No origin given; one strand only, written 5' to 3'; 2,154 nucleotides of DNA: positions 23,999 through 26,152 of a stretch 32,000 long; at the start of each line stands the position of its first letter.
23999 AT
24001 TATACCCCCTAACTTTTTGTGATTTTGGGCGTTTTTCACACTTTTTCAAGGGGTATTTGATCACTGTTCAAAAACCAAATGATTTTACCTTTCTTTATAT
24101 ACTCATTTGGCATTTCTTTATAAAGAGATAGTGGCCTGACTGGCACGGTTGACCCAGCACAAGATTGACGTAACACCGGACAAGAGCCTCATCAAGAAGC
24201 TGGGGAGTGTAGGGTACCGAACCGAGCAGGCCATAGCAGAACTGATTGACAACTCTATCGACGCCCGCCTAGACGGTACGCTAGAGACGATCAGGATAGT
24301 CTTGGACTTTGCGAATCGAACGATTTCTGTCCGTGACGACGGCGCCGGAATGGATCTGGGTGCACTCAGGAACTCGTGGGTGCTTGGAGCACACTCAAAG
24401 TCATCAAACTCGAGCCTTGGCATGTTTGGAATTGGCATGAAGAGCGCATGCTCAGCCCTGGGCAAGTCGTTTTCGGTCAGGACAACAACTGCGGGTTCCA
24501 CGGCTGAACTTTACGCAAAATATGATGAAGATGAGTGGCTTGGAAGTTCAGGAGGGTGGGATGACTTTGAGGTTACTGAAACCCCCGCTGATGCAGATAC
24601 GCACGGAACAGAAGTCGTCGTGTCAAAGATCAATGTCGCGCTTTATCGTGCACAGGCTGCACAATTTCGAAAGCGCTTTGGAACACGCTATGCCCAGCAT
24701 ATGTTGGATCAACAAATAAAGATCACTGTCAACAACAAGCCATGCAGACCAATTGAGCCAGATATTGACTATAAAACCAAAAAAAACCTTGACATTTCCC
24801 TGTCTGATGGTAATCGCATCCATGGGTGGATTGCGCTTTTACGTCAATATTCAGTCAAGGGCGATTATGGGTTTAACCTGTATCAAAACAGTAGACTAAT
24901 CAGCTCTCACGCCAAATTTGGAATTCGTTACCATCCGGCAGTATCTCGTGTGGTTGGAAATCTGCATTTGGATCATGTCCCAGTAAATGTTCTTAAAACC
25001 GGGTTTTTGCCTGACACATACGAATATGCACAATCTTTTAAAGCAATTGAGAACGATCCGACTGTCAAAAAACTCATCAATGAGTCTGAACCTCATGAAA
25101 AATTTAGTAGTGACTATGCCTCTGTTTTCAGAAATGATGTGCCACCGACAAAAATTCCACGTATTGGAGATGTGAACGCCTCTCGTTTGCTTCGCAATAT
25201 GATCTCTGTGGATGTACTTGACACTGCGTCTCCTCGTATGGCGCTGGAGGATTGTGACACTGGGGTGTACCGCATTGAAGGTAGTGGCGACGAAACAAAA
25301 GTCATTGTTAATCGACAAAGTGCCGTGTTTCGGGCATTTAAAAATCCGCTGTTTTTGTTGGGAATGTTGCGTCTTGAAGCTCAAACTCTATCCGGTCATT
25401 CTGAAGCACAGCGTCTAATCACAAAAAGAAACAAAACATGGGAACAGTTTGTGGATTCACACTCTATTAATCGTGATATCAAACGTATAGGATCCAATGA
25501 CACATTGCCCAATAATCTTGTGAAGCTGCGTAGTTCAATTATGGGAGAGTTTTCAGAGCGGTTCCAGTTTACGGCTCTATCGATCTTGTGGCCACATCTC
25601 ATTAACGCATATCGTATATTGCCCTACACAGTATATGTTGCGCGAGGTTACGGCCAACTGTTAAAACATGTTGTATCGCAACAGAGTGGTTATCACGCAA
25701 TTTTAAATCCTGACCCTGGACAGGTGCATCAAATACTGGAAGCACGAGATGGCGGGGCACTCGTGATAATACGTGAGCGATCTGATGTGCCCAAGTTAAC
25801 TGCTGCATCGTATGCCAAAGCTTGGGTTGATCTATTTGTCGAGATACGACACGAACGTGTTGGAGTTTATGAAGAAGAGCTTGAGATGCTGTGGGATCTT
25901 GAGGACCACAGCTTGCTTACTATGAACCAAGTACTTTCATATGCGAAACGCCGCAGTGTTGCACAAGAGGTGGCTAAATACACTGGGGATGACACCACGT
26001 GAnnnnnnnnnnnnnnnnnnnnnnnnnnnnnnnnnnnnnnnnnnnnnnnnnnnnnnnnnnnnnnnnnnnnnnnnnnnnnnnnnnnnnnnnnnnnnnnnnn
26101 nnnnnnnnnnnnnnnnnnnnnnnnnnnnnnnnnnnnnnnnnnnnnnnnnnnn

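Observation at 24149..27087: Overlapping GHKL/MORC-like ATPase + AbiEii(DUF1814)-like nucleotidyltransferase in a low-GC insert: candidate undescribed two-gene conflict module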

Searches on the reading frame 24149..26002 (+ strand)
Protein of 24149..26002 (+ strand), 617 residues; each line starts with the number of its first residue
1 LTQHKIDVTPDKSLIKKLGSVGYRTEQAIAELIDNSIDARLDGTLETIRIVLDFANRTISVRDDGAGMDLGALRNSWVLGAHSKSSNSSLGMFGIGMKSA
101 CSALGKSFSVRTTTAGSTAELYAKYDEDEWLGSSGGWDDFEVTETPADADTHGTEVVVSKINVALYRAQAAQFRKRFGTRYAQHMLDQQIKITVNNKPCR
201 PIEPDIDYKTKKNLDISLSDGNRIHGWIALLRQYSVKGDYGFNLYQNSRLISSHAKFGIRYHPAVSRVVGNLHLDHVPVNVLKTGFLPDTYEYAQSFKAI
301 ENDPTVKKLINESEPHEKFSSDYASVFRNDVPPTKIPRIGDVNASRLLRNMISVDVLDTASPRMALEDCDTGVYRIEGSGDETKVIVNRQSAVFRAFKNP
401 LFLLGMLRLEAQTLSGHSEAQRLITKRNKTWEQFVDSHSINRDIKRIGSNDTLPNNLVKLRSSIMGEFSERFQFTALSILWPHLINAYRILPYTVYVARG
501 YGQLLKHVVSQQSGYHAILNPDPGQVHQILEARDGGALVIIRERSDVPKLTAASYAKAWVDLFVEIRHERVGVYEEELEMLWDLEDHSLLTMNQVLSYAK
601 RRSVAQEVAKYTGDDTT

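Call 3: search_protein_families(library=pfam, proteins=[window:24149-26002:+], max_evalue=1)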
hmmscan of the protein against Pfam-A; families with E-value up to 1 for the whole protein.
window:24149-26002:+ (617 aa): 3 families
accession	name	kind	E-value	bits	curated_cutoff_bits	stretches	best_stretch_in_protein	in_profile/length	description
PF13589.12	HATPase_c_3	-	3.3e-17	63.2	25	1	23-123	1-103/137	Histidine kinase-, DNA gyrase B-, and HSP90-like ATPase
PF02518.31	HATPase_c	-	6.4e-07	30.2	26.4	1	25-120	6-104/111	Histidine kinase-, DNA gyrase B-, and HSP90-like ATPase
PF17942.8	Morc6_S5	-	0.035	14.6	26.2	1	221-283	53-115/139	Morc6 ribosomal protein S5 domain 2-like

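Call 4: search_protein_families(library=padloc, proteins=[window:24149-26002:+], max_evalue=1)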
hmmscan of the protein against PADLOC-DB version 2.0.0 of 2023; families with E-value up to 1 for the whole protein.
window:24149-26002:+ (617 aa): 1 family
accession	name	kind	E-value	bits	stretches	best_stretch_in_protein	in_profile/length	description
PDLC02204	MzaB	-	7.8e-09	32.5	1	14-156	14-163/500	-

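Call 5: search_protein_families(library=ncbifam, proteins=[window:24149-26002:+], max_evalue=1)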
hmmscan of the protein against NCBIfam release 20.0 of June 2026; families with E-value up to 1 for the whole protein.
window:24149-26002:+ (617 aa): 17 families
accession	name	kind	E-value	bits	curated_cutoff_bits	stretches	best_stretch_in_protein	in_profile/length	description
NF041932.1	MzaB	equivalog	2.2e-12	46.1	850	1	15-156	2-150/480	MZA anti-phage system associated ATPase MzaB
NF050001.1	restrict_BbrUII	equivalog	2.9e-07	29.4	550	1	29-199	25-203/659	BbrUII/HgiDII family restriction enzyme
NF047352.1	P_loop_sacsin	domain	3.7e-06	27.3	50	1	27-101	2-71/80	sacsin N-terminal ATP-binding-like domain-containing protein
NF008298.1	PRK11086.1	subfamily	2.9e-05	22.7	520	1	29-111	428-510/529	DcuS/MalK family sensor histidine kinase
NF004189.0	PRK05644.1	subfamily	0.00023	19.6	740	1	27-71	42-85/641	DNA gyrase subunit B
TIGR00585.2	mutl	equivalog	0.0005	19.1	180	1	19-71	15-64/555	DNA mismatch repair endonuclease MutL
NF011501.0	PRK14939.1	subfamily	0.0017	16.9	796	1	29-71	45-86/803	DNA gyrase subunit B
TIGR01058.1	parE_Gpos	equivalog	0.002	16.5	899.95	1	28-71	38-80/637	DNA topoisomerase IV subunit B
NF000951.0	PRK00095.2-1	equivalog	0.003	16.3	391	1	28-99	28-102/559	DNA mismatch repair endonuclease MutL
TIGR01052.1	top6b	equivalog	0.011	14.2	380.7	1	27-118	31-133/488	DNA topoisomerase VI subunit B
TIGR01059.1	gyrB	equivalog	0.011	14.2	882.4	1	28-69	34-74/639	DNA topoisomerase (ATP-hydrolyzing) subunit B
NF003218.0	PRK04184.1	equivalog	0.014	14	274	1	27-101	39-122/539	DNA topoisomerase VI subunit B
TIGR01055.1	parE_Gneg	equivalog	0.023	13.1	723.35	1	26-70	32-75/625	DNA topoisomerase IV subunit B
NF000953.0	PRK00095.2-4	equivalog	0.028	13.3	693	1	19-84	17-79/611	DNA mismatch repair endonuclease MutL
NF041210.1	his_kin_PieS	equivalog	0.029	13.4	850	1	24-97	364-438/474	two component system sensor histidine kinase PieS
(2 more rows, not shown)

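Call 11: find_homologous_proteins(query=window:24149-25999:+)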
Query window:24149-25999:+ (617 aa): 449 proteins with E <= 0.001 among 8000 candidates; the best 120 are listed.
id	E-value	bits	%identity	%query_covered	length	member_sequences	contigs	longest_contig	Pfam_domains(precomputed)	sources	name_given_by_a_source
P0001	0.0e+0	1399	100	100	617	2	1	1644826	PF02518.32,PF13589.13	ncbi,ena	-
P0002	7.3e-219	746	56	100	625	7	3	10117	PF02518.32,PF13589.13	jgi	-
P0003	5.1e-216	737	56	100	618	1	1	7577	PF02518.32,PF13589.13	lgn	-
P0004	1.6e-210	719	56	99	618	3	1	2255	PF13589.13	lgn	-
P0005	8.5e-207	706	53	100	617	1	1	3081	PF02518.32,PF13589.13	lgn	-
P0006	4.7e-206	704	54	99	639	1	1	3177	PF02518.32,PF13589.13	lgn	-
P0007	4.1e-204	697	53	99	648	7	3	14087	PF02518.32,PF13589.13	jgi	-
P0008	1.6e-202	692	54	100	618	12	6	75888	PF02518.32,PF13589.13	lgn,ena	-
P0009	3.2e-202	691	53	99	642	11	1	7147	PF02518.32,PF13589.13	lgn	-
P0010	2.0e-177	609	51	92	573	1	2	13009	PF13589.13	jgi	-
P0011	3.3e-169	582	47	99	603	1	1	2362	PF02518.32,PF13589.13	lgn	-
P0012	6.0e-149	515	41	99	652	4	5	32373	PF02518.32,PF13589.13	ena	-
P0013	1.5e-148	514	41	98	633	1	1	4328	PF20217.4,PF02518.32,PF13589.13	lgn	-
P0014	2.6e-148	513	42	99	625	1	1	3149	PF20217.4,PF02518.32,PF13589.13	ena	-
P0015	4.3e-147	509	40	100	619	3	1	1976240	PF20217.4,PF02518.32,PF13589.13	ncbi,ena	-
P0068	5.7e-134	466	38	100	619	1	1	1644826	PF02518.32,PF13589.13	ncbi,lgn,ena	-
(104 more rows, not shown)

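Call 13: find_encoding_contigs(protein=P0001, flank=10000, max_places=2)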
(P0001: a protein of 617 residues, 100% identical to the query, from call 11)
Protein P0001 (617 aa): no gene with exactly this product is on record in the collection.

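Call 15: find_encoding_contigs(protein=P0068, flank=8000, max_places=2)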
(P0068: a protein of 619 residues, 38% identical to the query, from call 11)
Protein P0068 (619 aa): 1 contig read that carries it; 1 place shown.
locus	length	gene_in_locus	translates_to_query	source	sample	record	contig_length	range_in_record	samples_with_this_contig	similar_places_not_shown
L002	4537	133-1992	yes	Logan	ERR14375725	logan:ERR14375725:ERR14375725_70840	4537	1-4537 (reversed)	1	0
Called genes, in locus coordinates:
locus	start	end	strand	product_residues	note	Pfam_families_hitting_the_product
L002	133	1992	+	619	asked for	PF02518:HATPase_c, PF13589:HATPase_c_3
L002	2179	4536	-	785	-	?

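Call 19: find_related_loci(query=A1, collection=genome_contigs, flank=6000)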
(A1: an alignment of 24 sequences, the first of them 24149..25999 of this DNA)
Query A1 (617 aa) in genome_contigs; peptide patterns used: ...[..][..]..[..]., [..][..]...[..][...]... (x = any residue, [..] = any of these).
212 stretches matched a pattern; 43 encode a relative of the query (tblastn E <= 1e-3); 42 distinct loci.
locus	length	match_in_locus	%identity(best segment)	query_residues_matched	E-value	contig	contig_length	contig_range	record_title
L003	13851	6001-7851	94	1-617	0e+0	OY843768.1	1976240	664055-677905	MAG: Cenarchaeum sp. isolate b61b80c5-6bdf-4e23-8314-3cb5254b756e genome assembly, chromosome: 1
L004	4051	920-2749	53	5-613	0e+0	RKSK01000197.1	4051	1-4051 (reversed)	MAG: Cenarchaeum sp. isolate PNGst_S_binVS4 scaffold_1773, whole genome shotgun sequence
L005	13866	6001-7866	40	5-608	3e-148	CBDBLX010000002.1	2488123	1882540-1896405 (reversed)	MAG: Nitrosopumilus sp. isolate d80432ba-c2df-4ac8-b91e-8c13a379b252 genome assembly, contig: contig_2, whole genome sho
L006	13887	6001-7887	41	6-613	8e-147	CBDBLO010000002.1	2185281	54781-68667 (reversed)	MAG: Nitrosopumilus sp. isolate 78036ff0-b672-4d27-82ed-0763cba7098b genome assembly, contig: contig_2, whole genome sho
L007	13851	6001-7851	40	1-614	7e-147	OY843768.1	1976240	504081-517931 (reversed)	MAG: Cenarchaeum sp. isolate b61b80c5-6bdf-4e23-8314-3cb5254b756e genome assembly, chromosome: 1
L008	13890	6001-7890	38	2-614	2e-143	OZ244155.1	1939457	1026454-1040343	MAG: Nitrosopumilus sp. isolate bb10c81c-3fe7-493a-9740-827df905f1f5 genome assembly, chromosome: 1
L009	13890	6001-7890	40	1-614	8e-149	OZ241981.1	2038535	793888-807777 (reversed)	MAG: Nitrosopumilus sp. isolate eb6070b7-b3a7-45a2-b86f-918436be457c genome assembly, chromosome: 1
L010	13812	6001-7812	41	6-611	8e-143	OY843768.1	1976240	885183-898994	MAG: Cenarchaeum sp. isolate b61b80c5-6bdf-4e23-8314-3cb5254b756e genome assembly, chromosome: 1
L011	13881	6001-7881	41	5-611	2e-142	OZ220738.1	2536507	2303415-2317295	MAG: Nitrosopumilaceae archaeon isolate fffc057b-369a-431a-97bf-40e39b5bab9e genome assembly, chromosome: 1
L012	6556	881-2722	39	1-611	9e-143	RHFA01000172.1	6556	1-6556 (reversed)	MAG: Thaumarchaeota archaeon S13 scaffold_297, whole genome shotgun sequence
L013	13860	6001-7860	40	5-611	3e-141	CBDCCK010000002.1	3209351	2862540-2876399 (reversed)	MAG: Nitrosopumilaceae archaeon isolate 389b3062-a251-4925-bfa2-0b5b4056803b genome assembly, contig: contig_2, whole ge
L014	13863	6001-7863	39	1-611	2e-141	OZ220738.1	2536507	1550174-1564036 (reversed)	MAG: Nitrosopumilaceae archaeon isolate fffc057b-369a-431a-97bf-40e39b5bab9e genome assembly, chromosome: 1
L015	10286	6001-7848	40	5-602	4e-140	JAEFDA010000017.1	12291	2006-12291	MAG: Thaumarchaeota archaeon isolate TS contig-70_490_length_12292_read-count_238195, whole genome shotgun sequence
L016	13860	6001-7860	40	1-602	2e-138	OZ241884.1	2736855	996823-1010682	MAG: Nitrosopumilaceae archaeon isolate e2658da1-0110-4a08-99de-2fe0131696b3 genome assembly, chromosome: 1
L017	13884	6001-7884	39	6-614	3e-137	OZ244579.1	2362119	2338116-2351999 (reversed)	MAG: Nitrosopumilus sp. isolate f90b6149-cfe9-4c36-88f2-1e2dace1f208 genome assembly, chromosome: 1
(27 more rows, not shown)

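Call 27: search_solved_structures(query=A1, max_evalue=1, show_alignments=2)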
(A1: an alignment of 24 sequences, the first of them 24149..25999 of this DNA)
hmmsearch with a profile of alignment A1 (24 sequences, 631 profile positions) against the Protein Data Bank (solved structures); distinct sequences matched with E-value up to 1: 197 (the best 60 are shown).
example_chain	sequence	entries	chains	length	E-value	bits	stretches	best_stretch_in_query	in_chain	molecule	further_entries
7k7t_A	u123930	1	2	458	3.1e-18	68.8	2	28-116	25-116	Isoform 3 of MORC family CW-type zinc finger protein 4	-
6o1e_A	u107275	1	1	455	5.9e-14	54.6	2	28-118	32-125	MORC family CW-type zinc finger protein 3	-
5ix1_A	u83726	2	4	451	7.4e-14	54.3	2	28-116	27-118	MORC family CW-type zinc finger protein 3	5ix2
9cdf_A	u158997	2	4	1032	2.9e-09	39.1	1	28-123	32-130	ATPase MORC2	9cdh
9cdg_A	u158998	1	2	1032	3.1e-09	39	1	28-123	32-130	ATPase MORC2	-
9cdi_A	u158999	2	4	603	3.4e-09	38.9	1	28-123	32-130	ATPase MORC2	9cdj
5of9_A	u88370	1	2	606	3.4e-09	38.9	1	28-123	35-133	MORC family CW-type zinc finger protein 2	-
5ofa_B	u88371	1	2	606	4.8e-09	38.4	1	28-123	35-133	MORC family CW-type zinc finger protein 2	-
5ofb_B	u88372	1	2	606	6.2e-09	38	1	28-123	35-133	MORC family CW-type zinc finger protein 2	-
2ior_A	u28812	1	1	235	2.2e-05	26.3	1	46-119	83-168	Chaperone protein htpG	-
1z59_A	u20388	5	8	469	2.4e-05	26.2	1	27-126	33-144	Type II DNA topoisomerase VI subunit B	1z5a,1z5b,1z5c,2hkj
1mu5_A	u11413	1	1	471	2.4e-05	26.2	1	27-126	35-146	Type II DNA topoisomerase VI Subunit B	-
1mx0_A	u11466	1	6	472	2.4e-05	26.2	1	27-126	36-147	Type II DNA topoisomerase VI subunit B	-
2zbk_B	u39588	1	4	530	2.6e-05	26.1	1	27-125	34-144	Type 2 DNA topoisomerase 6 subunit B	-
1y4s_A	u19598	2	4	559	9.1e-05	24.3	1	46-120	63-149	Chaperone protein htpG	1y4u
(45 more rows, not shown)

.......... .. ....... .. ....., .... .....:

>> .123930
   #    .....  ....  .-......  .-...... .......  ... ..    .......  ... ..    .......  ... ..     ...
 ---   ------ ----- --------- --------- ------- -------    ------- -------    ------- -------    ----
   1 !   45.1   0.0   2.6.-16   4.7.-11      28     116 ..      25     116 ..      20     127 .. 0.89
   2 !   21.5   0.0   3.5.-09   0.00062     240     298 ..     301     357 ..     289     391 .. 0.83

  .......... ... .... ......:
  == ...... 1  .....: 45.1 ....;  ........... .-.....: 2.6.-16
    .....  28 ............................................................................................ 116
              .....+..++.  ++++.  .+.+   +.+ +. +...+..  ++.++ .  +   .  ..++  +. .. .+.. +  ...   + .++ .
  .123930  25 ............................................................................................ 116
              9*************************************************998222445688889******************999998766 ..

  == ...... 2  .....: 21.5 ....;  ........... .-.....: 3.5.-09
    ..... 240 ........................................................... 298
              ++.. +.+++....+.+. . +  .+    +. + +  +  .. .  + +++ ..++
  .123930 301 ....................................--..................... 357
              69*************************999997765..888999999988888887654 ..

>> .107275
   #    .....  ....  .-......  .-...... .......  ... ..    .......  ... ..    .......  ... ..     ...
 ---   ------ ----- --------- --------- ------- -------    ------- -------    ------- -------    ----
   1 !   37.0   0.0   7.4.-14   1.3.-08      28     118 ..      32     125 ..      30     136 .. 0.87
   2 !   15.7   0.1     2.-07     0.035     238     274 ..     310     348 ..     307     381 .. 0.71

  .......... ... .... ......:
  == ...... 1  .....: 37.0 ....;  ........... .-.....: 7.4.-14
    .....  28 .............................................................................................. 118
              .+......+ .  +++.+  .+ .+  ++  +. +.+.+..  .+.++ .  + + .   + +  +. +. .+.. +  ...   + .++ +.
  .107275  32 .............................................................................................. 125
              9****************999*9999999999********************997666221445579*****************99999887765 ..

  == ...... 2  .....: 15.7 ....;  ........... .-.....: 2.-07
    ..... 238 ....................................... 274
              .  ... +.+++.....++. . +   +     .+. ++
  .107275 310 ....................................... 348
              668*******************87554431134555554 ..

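Call 39: search_protein_families(library=pfam, proteins=[P0015], max_evalue=0.01)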
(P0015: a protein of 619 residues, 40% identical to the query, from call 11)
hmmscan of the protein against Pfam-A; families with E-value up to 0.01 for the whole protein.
P0015 (619 aa): 3 families
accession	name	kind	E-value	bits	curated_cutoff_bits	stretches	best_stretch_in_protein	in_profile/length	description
PF13589.12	HATPase_c_3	-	7.5e-15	55.6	25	1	23-126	1-106/137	Histidine kinase-, DNA gyrase B-, and HSP90-like ATPase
PF02518.31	HATPase_c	-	8.2e-09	36.3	26.4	1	27-101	8-81/111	Histidine kinase-, DNA gyrase B-, and HSP90-like ATPase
PF20217.3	DUF6577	-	1e-05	25.8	27.8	1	482-616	61-199/204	Family of unknown function (DUF6577)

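Call 41: search_protein_families(library=pfam, alignment_id=A1, max_evalue=1)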
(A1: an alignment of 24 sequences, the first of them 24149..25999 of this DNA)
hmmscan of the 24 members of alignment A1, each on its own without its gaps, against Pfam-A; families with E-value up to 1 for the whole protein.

A. member 1, window:24149-25999:+ (617 aa): 3 families
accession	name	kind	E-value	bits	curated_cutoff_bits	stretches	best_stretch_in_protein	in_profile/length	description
PF13589.12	HATPase_c_3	-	3.3e-17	63.2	25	1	23-123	1-103/137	Histidine kinase-, DNA gyrase B-, and HSP90-like ATPase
PF02518.31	HATPase_c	-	6.4e-07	30.2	26.4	1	25-120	6-104/111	Histidine kinase-, DNA gyrase B-, and HSP90-like ATPase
PF17942.8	Morc6_S5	-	0.035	14.6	26.2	1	221-283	53-115/139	Morc6 ribosomal protein S5 domain 2-like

B. families by the number of members that match (of 24 scanned): 18 families
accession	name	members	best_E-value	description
PF13589.12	HATPase_c_3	24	3.2e-23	Histidine kinase-, DNA gyrase B-, and HSP90-like ATPase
PF02518.31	HATPase_c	24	5.5e-10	Histidine kinase-, DNA gyrase B-, and HSP90-like ATPase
PF17942.8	Morc6_S5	23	2.3e-07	Morc6 ribosomal protein S5 domain 2-like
PF20217.3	DUF6577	10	3.4e-06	Family of unknown function (DUF6577)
PF13581.12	HATPase_c_2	4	0.026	Histidine kinase-like ATPase domain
PF16743.10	PliI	2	0.055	Periplasmic lysozyme inhibitor of I-type lysozyme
PF11116.13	DUF2624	1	0.0039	Protein of unknown function (DUF2624)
PF11652.13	FAM167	1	0.015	FAM167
PF05127.21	NAT10_TcmA_helicase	1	0.032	RNA cytidine acetyltransferase NAT10/TcmA, helicase domain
PF06862.17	Utp25_C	1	0.044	Utp25, C-terminal domain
PF09929.15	DUF2161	1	0.047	Putative PD-(D/E)XK phosphodiesterase (DUF2161)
PF14891.12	Peptidase_M91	1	0.065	Effector protein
PF06478.18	CoV_RPol_N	1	0.067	Coronavirus RNA-dependent RNA polymerase, N-terminal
PF25344.1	PH_LRR1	1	0.11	LRR1 pleckstrin homology domain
PF11646.13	DUF3258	1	0.13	Protein of unknown function DUF3258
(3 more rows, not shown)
